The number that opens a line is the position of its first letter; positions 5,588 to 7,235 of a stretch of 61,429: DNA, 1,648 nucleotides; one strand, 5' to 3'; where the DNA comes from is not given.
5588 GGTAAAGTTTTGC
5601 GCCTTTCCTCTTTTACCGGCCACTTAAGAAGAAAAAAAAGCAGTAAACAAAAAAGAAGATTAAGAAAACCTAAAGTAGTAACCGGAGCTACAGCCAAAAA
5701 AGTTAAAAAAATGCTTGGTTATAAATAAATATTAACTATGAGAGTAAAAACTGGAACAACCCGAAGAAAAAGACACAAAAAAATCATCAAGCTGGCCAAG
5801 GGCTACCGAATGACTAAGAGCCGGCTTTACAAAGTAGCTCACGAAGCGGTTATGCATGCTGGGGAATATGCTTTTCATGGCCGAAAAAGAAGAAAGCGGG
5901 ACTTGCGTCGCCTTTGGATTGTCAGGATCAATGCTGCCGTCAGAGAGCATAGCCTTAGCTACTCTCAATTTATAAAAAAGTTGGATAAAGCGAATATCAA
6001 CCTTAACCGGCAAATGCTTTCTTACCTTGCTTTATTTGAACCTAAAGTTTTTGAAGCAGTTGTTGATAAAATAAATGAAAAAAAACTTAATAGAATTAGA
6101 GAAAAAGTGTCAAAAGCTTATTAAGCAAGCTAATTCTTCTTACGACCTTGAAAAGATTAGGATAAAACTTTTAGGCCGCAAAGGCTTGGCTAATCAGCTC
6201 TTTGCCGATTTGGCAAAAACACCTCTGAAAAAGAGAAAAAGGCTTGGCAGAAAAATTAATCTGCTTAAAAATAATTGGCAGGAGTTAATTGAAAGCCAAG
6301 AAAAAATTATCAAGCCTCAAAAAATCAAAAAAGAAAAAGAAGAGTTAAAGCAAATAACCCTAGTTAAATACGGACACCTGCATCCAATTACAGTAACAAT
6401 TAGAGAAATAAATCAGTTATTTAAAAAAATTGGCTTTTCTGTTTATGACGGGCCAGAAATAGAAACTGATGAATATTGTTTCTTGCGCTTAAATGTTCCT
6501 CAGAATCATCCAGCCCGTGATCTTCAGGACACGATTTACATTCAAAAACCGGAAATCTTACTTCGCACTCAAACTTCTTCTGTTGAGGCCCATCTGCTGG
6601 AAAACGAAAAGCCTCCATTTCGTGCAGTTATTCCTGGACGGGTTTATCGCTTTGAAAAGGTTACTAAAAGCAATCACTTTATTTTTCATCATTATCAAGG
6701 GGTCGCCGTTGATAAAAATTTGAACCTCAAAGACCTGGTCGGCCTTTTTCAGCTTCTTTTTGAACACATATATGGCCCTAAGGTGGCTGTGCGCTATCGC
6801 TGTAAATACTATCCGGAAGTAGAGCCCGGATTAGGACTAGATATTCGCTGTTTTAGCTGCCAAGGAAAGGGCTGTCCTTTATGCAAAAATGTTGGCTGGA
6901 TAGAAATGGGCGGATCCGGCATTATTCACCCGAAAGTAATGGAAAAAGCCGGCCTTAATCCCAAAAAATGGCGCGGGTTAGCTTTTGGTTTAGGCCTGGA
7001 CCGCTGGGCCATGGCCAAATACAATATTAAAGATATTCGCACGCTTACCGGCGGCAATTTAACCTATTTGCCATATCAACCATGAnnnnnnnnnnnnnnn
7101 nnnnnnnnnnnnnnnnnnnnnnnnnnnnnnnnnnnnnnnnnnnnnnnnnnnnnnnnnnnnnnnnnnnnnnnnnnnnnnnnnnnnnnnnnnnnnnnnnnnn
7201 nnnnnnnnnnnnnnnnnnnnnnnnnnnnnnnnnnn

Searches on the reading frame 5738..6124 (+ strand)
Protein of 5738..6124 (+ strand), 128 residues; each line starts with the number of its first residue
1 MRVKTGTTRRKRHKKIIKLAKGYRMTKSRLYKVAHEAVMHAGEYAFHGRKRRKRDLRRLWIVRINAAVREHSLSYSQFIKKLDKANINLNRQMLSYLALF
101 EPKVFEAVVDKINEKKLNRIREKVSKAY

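Call 91: search_protein_families(library=pfam, proteins=[window:5738-6124:+], max_evalue=0.0001)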
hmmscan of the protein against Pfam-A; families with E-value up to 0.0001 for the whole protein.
window:5738-6124:+ (128 aa): 1 family
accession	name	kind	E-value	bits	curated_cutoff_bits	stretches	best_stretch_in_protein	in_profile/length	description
PF00453.23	Ribosomal_L20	-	1.4e-41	141.4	30.8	1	2-107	1-106/107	Ribosomal protein L20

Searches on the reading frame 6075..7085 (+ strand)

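Call 91: search_protein_families(library=pfam, proteins=[window:6075-7085:+], max_evalue=0.0001)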
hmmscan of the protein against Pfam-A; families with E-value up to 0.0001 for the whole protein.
window:6075-7085:+ (336 aa): 2 families
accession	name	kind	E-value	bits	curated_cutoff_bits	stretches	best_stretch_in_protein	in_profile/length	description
PF01409.25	tRNA-synt_2d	-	2.2e-72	243.9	19.8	1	97-331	11-242/246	tRNA synthetases class II core domain (F)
PF02912.23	Phe_tRNA-synt_N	-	6.1e-10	39.4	22.3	1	22-86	3-67/69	Aminoacyl tRNA synthetase class II, N-terminal domain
